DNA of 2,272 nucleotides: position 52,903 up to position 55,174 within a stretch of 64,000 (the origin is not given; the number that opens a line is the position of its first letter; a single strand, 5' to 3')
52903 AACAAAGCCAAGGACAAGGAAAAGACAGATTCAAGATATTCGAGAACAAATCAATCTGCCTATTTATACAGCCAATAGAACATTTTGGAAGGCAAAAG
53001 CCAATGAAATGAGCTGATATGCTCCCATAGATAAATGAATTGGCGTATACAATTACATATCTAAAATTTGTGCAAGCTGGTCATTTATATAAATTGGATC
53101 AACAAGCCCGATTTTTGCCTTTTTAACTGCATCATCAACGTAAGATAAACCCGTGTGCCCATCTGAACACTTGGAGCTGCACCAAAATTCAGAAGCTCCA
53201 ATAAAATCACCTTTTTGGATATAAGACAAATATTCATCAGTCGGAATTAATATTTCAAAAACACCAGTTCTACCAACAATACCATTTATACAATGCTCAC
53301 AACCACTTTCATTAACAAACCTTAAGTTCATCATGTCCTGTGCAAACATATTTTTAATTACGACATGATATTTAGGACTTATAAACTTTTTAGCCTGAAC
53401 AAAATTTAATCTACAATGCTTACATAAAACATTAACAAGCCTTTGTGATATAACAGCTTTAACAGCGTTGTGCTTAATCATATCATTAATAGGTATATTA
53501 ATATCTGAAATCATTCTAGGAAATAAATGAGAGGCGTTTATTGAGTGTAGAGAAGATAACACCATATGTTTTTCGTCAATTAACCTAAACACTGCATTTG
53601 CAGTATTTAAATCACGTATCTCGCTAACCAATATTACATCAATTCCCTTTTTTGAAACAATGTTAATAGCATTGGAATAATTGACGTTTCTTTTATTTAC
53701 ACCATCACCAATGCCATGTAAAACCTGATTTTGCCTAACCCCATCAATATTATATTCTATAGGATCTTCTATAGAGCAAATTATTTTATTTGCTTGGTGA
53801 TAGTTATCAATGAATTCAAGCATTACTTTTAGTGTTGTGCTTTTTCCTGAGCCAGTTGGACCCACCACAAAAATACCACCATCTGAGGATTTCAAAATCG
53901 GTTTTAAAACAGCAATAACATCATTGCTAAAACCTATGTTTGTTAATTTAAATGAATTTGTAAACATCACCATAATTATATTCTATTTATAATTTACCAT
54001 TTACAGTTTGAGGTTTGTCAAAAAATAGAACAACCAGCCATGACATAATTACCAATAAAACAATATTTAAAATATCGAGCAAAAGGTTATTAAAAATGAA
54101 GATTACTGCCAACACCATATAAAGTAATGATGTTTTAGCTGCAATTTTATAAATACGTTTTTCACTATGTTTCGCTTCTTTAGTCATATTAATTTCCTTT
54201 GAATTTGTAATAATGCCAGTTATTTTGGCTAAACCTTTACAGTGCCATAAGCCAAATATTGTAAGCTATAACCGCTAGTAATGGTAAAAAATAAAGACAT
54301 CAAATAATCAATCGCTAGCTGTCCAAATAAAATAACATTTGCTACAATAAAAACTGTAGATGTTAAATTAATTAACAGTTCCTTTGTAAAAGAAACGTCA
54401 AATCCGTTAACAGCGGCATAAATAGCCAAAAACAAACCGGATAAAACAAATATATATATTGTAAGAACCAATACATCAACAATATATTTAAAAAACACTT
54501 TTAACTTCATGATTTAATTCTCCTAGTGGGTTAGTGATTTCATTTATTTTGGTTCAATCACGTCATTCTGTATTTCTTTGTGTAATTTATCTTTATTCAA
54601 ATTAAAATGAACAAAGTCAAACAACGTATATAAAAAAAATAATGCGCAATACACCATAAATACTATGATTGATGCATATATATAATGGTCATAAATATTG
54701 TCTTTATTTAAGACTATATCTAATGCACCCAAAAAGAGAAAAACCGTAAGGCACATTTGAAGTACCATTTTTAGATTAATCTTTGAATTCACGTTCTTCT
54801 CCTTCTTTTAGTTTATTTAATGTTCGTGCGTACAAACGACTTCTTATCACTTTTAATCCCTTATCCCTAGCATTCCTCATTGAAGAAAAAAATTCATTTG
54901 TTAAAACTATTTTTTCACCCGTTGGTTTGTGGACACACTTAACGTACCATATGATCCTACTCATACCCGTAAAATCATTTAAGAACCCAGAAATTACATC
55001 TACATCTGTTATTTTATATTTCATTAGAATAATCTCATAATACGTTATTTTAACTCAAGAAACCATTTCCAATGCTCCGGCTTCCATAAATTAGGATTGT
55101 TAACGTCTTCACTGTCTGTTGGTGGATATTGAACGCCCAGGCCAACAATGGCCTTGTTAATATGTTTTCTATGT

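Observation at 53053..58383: Truncated GspE/PilB-type ATPase (C-terminal domain only, Zn tetracysteine intact) followed by a run of small multi-TM proteins: possible novel minimal membrane machine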

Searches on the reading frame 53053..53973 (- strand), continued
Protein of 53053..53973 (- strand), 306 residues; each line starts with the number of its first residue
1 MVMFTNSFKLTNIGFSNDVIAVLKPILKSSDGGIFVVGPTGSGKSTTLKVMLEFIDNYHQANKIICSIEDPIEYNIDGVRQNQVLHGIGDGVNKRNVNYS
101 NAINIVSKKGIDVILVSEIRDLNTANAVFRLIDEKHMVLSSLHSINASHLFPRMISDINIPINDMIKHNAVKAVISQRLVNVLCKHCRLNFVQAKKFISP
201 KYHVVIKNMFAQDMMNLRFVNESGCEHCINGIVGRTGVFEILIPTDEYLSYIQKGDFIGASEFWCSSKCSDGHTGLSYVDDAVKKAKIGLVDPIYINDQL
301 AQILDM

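Call 65: find_homologous_proteins(query=A3, max_evalue=1e-20)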
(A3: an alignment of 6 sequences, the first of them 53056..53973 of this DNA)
Query A3 (6 sequences) (306 aa, profile of the alignment): 7929 proteins with E <= 1e-20 among 8000 candidates; the best 120 are listed.
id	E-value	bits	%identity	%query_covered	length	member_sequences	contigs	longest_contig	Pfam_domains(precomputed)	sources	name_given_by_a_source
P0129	7.9e-144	497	45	97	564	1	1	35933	PF00437.27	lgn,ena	-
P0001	2.2e-135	469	100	99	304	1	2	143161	PF00437.27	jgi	jgi:type II secretory ATPase GspE/PulE/Tfp pilus assembly ATPase PilB-like protein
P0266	4.2e-119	415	28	94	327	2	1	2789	PF00437.27,PF13604.13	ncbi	-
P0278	5.2e-89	317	30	99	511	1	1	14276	PF00437.27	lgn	-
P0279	2.9e-88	314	31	96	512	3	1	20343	PF00437.27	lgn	-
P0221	8.6e-88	313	29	97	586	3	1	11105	PF00437.27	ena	-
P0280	1.7e-87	312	32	96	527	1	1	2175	PF00437.27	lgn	-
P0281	3.6e-87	311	31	96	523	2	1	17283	PF00437.27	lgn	-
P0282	4.8e-87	310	31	96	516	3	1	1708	PF00437.27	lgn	-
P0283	6.5e-87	310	32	89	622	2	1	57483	PF00437.27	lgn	-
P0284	2.2e-86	308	31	96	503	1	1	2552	PF00437.27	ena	-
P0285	3.6e-86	307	31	94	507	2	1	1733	PF00437.27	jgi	-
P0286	4.4e-86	307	31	94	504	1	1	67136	PF00437.27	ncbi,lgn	-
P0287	9.0e-86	306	31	96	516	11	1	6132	PF00437.27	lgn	-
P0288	1.1e-85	306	29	96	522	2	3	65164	PF00437.27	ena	-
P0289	1.7e-85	305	33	96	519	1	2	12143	PF00437.27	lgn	-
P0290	1.8e-85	305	32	96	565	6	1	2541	PF00437.27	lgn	-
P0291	1.9e-85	305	30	96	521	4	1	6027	PF00437.27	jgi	jgi:type II secretory ATPase GspE/PulE/Tfp pilus assembly ATPase PilB-like protein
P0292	3.5e-85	304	28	96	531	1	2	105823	PF00437.27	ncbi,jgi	jgi:general secretion pathway protein E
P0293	3.8e-85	304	33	89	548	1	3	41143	PF00437.27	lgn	-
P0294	5.3e-85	303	30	99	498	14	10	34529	PF00437.27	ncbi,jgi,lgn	jgi:general secretion pathway protein E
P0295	5.4e-85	303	31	94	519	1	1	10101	PF00437.27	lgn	-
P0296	1.4e-84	302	31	96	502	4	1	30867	PF00437.27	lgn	-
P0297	1.5e-84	302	31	96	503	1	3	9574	PF00437.27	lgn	-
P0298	3.9e-84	301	31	96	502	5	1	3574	PF00437.27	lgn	-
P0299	6.8e-84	300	30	93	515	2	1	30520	PF00437.27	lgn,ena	-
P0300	7.4e-84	300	30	96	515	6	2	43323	PF00437.27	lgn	-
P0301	1.0e-83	299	32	96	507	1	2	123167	PF00437.27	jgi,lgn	jgi:type II secretory ATPase GspE/PulE/Tfp pilus assembly ATPase PilB-like protein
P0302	1.4e-83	299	30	96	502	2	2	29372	PF00437.27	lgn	-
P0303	1.9e-83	298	31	93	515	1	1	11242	PF00437.27,PF13476.13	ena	-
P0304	1.9e-83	298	30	95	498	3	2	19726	PF00437.27,PF25199.2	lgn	-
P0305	2.0e-83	298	30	96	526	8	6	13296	PF00437.27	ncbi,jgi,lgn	jgi:general secretion pathway protein E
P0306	2.0e-83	298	32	97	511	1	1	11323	PF00437.27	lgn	-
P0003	2.5e-83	298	31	93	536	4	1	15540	PF00437.27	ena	-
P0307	2.7e-83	298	33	96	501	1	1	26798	PF00437.27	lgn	-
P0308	3.5e-83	297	33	94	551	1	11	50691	PF00437.27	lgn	-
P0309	4.1e-83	297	32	96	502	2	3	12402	PF00437.27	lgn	-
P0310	5.8e-83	297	30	96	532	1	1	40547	PF00437.27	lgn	-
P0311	6.0e-83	297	32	96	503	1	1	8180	PF00437.27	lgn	-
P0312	7.0e-83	296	29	84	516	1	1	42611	PF00437.27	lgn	-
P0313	7.2e-83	296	30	94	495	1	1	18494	PF00437.27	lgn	-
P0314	7.8e-83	296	31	96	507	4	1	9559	PF00437.27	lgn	-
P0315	1.1e-82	296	29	99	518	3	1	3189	PF00437.27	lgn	-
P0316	1.3e-82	296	31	96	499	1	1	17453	PF00437.27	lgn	-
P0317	1.3e-82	296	32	96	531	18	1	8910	PF00437.27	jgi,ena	-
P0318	1.6e-82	295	27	96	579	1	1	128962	PF00437.27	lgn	-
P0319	2.1e-82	295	31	95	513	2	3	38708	PF00437.27,PF13401.13,PF25199.2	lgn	-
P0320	2.3e-82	295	30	96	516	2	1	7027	PF00437.27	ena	-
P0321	2.3e-82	295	31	96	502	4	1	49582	PF00437.27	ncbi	-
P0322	3.5e-82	294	28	96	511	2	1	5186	PF00437.27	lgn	-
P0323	4.5e-82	294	31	96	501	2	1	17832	PF00437.27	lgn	-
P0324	6.2e-82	293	32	94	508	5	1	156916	PF00437.27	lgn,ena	-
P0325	6.3e-82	293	31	96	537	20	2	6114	PF00437.27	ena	-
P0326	6.6e-82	293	33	94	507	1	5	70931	PF00437.27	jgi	jgi:general secretion pathway protein E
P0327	9.0e-82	293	32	96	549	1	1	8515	PF00437.27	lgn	-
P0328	9.3e-82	293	31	91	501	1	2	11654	PF00437.27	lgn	-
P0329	1.4e-81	292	31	94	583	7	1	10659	PF00437.27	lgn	-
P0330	1.5e-81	292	29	94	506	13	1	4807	PF00437.27,PF13401.13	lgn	-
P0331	2.1e-81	292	29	99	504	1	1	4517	PF00437.27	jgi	jgi:type II secretory ATPase GspE/PulE/Tfp pilus assembly ATPase PilB-like protein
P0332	2.3e-81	291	31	96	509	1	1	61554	PF00437.27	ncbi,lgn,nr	ncbi:MAG: type secretion system protein [Paucimonas sp.]|nr:type secretion system protein [Paucimona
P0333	2.3e-81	291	30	96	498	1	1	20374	PF00437.27,PF25199.2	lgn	-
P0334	2.3e-81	291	30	99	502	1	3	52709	PF00437.27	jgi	jgi:general secretion pathway protein E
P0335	2.3e-81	291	30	96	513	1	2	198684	PF00437.27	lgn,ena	-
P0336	2.9e-81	291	30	94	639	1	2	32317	PF00437.27,PF13191.13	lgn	-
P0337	3.0e-81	291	31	95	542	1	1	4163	PF00437.27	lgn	-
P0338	3.3e-81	291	31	92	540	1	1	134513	PF00437.27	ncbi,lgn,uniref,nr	ncbi:GspE/PulE family protein [Pseudoduganella namucuonensis]|uniref:Type II secretory pathway ATPas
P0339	4.0e-81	291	32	94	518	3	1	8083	PF00437.27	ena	-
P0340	4.7e-81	290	27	97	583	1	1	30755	PF00437.27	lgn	-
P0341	5.0e-81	290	29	95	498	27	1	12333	PF00437.27,PF01580.25,PF25199.2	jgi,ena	-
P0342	5.7e-81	290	29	98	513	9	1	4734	PF00437.27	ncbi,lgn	-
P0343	5.9e-81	290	29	94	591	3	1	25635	PF00437.27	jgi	jgi:type II secretory ATPase GspE/PulE/Tfp pilus assembly ATPase PilB-like protein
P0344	6.2e-81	290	29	96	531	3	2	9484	PF00437.27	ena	-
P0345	6.3e-81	290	29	94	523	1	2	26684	PF00437.27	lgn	-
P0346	7.0e-81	290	29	92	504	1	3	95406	PF00437.27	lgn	-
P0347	9.4e-81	289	29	96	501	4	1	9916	PF00437.27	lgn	-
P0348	9.9e-81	289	30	94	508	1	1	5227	PF00437.27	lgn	-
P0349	1.0e-80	289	31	94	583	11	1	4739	PF00437.27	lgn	-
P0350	1.1e-80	289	31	95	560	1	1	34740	PF00437.27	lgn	-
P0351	1.3e-80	289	29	95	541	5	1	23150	PF00437.27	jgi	jgi:general secretion pathway protein E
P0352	1.7e-80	289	29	96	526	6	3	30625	PF00437.27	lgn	-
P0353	1.8e-80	288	31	91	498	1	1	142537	PF00437.27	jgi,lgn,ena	-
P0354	2.0e-80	288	30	99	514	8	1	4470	PF00437.27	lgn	-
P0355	2.6e-80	288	30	96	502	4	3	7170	PF00437.27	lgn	-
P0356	2.6e-80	288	30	96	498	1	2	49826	PF00437.27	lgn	-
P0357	2.7e-80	288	30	96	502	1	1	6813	PF00437.27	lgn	-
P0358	3.2e-80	288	30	96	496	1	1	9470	PF00437.27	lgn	-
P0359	3.3e-80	288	29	94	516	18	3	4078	PF00437.27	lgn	-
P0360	4.2e-80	287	31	94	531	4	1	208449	PF00437.27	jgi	jgi:type II secretory ATPase GspE/PulE/Tfp pilus assembly ATPase PilB-like protein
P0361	6.0e-80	287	31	88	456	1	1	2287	PF00437.27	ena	-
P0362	6.3e-80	287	31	96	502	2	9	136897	PF00437.27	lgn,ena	-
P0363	6.4e-80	287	29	96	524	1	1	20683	PF00437.27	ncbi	-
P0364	6.5e-80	287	31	94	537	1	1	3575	PF00437.27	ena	-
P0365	7.5e-80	286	29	94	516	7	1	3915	PF00437.27,PF13401.13,PF25199.2,PF13191.13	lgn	-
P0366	1.0e-79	286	29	98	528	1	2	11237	PF00437.27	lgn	-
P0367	1.2e-79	286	30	95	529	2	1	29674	PF00437.27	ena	-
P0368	1.2e-79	286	31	96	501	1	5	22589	PF00437.27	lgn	-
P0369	1.3e-79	286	31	88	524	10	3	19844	PF00437.27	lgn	-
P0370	1.3e-79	286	31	98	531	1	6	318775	PF00437.27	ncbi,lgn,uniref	ncbi:GspE/PulE family protein [Azonexus hydrophilus]|uniref:ATPase, T2SS/T4P/T4SS family n=1 Tax=Azo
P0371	1.3e-79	286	29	98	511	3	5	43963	PF00437.27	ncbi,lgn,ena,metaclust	metaclust:status=active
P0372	1.5e-79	285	29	96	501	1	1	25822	PF00437.27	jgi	jgi:general secretion pathway protein E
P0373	1.6e-79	285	31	92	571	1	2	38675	PF00437.27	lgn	-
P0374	1.6e-79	285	31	96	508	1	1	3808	PF00437.27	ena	-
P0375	1.7e-79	285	31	94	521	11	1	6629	PF00437.27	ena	-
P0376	2.0e-79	285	30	96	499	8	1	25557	PF00437.27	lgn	-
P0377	2.2e-79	285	29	92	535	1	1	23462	PF00437.27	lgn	-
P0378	2.7e-79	285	30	99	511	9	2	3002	PF00437.27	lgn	-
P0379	3.0e-79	284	30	98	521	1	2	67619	PF00437.27,PF13604.13,PF13476.13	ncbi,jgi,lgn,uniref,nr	ncbi:secretion system protein E [Methylocaldum sp. BRCS4]|jgi:general secretion pathway protein E|un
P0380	3.2e-79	284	32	94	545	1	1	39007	PF00437.27,PF13401.13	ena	-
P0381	4.5e-79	284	31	96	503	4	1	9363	PF00437.27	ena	-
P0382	5.4e-79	284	31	92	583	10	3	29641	PF00437.27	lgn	-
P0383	5.8e-79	284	31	98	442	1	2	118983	PF00437.27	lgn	-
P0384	5.8e-79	284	30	97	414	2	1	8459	PF00437.27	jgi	jgi:type II secretory ATPase GspE/PulE/Tfp pilus assembly ATPase PilB-like protein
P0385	6.1e-79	283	30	95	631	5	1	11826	PF00437.27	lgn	-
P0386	6.2e-79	283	31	94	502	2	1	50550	PF00437.27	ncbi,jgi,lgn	-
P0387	9.2e-79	283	29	97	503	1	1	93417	PF00437.27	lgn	-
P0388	9.7e-79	283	30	99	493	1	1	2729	PF00437.27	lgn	-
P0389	1.0e-78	283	27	96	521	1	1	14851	PF00437.27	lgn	-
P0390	1.1e-78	283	29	97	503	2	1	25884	PF00437.27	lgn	-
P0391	1.2e-78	282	31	92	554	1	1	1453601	PF00437.27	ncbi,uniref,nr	ncbi:GspE/PulE family protein [Noviherbaspirillum saxi]|uniref:Secretion system protein E n=1 Tax=No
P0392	1.3e-78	282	31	97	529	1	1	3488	PF00437.27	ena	-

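Call 66: find_encoding_contigs(protein=P0129, flank=10000, max_places=3)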
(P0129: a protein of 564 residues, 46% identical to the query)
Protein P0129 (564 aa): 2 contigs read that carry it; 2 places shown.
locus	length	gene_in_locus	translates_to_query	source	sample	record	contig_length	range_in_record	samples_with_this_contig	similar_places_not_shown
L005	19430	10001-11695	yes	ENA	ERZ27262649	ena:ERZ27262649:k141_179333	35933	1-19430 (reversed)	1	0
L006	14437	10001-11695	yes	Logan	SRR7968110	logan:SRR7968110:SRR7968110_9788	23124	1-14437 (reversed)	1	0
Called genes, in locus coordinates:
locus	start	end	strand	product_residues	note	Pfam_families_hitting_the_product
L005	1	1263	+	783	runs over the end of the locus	-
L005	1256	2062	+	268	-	PF13605:DUF4141 (faint)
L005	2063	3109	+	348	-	-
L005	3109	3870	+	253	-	-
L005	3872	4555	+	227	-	-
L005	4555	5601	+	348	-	PF03743:TrbI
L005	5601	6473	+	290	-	-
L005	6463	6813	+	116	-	-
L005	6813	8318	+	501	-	PF00263:Secretin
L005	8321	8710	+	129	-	-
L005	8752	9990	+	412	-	PF06864:PAP_PilO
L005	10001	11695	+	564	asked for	PF00437:T2SSE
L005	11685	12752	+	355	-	PF00482:T2SSF (faint)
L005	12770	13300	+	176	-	PF08805:PilS (weak)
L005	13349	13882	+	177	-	-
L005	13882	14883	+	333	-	PF00437:T2SSE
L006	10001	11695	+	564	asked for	PF00437:T2SSE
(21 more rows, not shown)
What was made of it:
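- The nearest relative works in a conventional pilus locus (call 66).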

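Call 67: find_encoding_contigs(protein=P0266, flank=5000, max_places=3)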
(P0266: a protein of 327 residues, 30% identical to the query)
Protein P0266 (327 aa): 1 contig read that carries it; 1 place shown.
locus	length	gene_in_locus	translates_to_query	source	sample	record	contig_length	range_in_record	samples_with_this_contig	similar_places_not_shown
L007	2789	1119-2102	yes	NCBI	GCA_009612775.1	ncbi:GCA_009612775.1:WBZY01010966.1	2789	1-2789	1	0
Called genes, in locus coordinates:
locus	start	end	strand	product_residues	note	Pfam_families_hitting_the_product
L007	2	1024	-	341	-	?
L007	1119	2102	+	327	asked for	PF00437:T2SSE, PF13604:AAA_30 (faint)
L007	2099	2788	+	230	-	?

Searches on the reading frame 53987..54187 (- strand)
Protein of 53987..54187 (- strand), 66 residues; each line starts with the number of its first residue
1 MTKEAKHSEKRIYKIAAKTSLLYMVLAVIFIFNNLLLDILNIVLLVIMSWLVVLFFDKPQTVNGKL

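Call 4: search_protein_families(library=pfam, proteins=[window:53987-54187:-], max_evalue=0.1)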
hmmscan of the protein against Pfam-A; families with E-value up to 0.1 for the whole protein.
window:53987-54187:- (66 aa): 2 families
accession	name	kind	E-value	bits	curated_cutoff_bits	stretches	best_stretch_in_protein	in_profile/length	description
PF11298.13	DUF3099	-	0.0061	17.1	23.2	1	7-55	14-63/72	Protein of unknown function (DUF3099)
PF05820.16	Ac81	-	0.088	12.8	25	1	9-57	115-162/178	Baculoviridae AC81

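Call 40: list_cluster_members(proteins=[P0001, window:53990-54187:-, window:54232-54510:-, window:54547-54792:-, window:54779-55024:-, window:55177-55437:-, window:55444-55575:-, window:55654-55989:-, window:56056-56676:-, window:56767-57183:-])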
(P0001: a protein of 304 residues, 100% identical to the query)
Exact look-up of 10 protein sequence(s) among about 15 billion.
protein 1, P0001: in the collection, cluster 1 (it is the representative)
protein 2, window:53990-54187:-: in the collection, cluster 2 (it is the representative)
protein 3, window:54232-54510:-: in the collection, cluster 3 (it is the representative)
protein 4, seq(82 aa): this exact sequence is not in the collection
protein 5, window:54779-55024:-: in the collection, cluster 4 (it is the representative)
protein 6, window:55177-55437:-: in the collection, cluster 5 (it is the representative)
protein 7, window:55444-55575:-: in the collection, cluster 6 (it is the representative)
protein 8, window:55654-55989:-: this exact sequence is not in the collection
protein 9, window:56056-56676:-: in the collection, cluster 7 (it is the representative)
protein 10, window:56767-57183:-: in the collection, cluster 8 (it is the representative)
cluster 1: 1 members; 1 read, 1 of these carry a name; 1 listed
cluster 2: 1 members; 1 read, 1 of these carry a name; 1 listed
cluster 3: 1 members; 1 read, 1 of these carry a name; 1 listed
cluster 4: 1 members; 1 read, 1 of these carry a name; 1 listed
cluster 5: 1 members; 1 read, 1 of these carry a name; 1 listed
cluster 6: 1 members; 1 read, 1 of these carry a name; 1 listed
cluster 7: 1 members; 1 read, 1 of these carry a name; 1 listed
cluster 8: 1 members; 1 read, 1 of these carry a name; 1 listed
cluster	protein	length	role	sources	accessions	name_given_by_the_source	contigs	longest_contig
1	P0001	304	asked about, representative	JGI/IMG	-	type II secretory ATPase GspE/PulE/Tfp pilus assembly ATPase PilB-like protein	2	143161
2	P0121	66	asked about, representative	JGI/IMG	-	hypothetical protein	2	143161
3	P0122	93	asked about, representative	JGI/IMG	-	hypothetical protein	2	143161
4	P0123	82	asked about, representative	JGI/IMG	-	protein subunit release factor A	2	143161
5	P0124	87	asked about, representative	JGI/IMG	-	hypothetical protein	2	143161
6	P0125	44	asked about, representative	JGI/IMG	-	hypothetical protein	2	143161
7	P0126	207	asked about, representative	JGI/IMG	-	hypothetical protein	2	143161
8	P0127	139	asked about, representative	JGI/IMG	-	hypothetical protein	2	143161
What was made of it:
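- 53987..54187 (-): 66-aa ORF with 2 predicted TM helices, immediately upstream of the ATPase. Singleton in the protein collection (call 40).
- The same protein and the same neighbours are recorded on two contigs (call 40).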

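Call 50: search_protein_families(library=ncbifam, proteins=[window:53990-54187:-], max_evalue=0.01)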
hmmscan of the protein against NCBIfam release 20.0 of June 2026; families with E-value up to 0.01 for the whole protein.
window:53990-54187:- (66 aa): 0 families

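Call 51: search_protein_families(library=padloc, proteins=[window:53990-54187:-], max_evalue=0.01)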
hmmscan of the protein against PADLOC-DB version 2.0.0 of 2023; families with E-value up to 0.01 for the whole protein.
window:53990-54187:- (66 aa): 0 families

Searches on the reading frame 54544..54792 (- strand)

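Call 4: search_protein_families(library=pfam, proteins=[window:54544-54792:-], max_evalue=0.1)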
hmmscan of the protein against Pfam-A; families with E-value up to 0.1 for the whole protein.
window:54544-54792:- (82 aa): 3 families
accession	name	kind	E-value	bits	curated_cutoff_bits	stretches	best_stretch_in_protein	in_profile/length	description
PF20563.3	DUF6773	-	0.0058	16.9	27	1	3-72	84-154/163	Family of unknown function (DUF6773)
PF08285.16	DPM3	-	0.04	14.5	25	1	11-75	11-78/90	Dolichol-phosphate mannosyltransferase subunit 3 (DPM3)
PF00146.26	NADHdh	-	0.059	13.2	27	1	7-62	225-270/298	NADH dehydrogenase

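Call 50: search_protein_families(library=ncbifam, proteins=[window:54547-54792:-], max_evalue=0.01)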
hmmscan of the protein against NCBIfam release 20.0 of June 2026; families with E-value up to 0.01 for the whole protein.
window:54547-54792:- (82 aa): 1 family
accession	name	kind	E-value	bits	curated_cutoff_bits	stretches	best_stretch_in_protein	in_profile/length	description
NF041635.1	STM3941_fam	subfamily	0.0012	18.8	40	1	9-59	6-58/157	STM3941 family protein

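Call 51: search_protein_families(library=padloc, proteins=[window:54547-54792:-], max_evalue=0.01)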
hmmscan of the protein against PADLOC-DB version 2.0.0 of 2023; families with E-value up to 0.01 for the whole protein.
window:54547-54792:- (82 aa): 0 families

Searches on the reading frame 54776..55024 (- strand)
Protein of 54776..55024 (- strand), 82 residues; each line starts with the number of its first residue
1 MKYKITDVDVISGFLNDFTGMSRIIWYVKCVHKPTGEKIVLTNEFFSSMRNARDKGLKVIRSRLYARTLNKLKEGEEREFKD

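Call 4: search_protein_families(library=pfam, proteins=[window:54776-55024:-], max_evalue=0.1)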
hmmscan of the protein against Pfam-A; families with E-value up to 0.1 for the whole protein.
window:54776-55024:- (82 aa): 1 family
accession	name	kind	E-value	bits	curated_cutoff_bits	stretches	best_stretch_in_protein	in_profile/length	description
PF00472.26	RF-1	-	0.048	14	35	1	28-78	34-83/116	RF-1 domain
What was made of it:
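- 54776..55024 (-): 82-aa soluble basic protein. It is an RF-1 (release-factor GGQ-domain) like fragment; my manual alignment finds no GGQ motif. Pfam RF-1 E=0.048 (call 4).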

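Call 50: search_protein_families(library=ncbifam, proteins=[window:54779-55024:-], max_evalue=0.01)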
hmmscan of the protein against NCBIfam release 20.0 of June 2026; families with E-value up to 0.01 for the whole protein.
window:54779-55024:- (82 aa): 1 family
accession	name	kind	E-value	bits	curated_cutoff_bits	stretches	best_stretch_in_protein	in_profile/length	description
TIGR00019.1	prfA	equivalog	0.0024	16.9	423.25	1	28-76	246-292/361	peptide chain release factor 1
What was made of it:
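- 54776..55024 (-): NCBIfam prfA E=0.0024 (call 50).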

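Call 51: search_protein_families(library=padloc, proteins=[window:54779-55024:-], max_evalue=0.01)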
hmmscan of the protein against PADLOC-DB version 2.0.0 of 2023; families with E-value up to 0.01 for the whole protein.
window:54779-55024:- (82 aa): 0 families
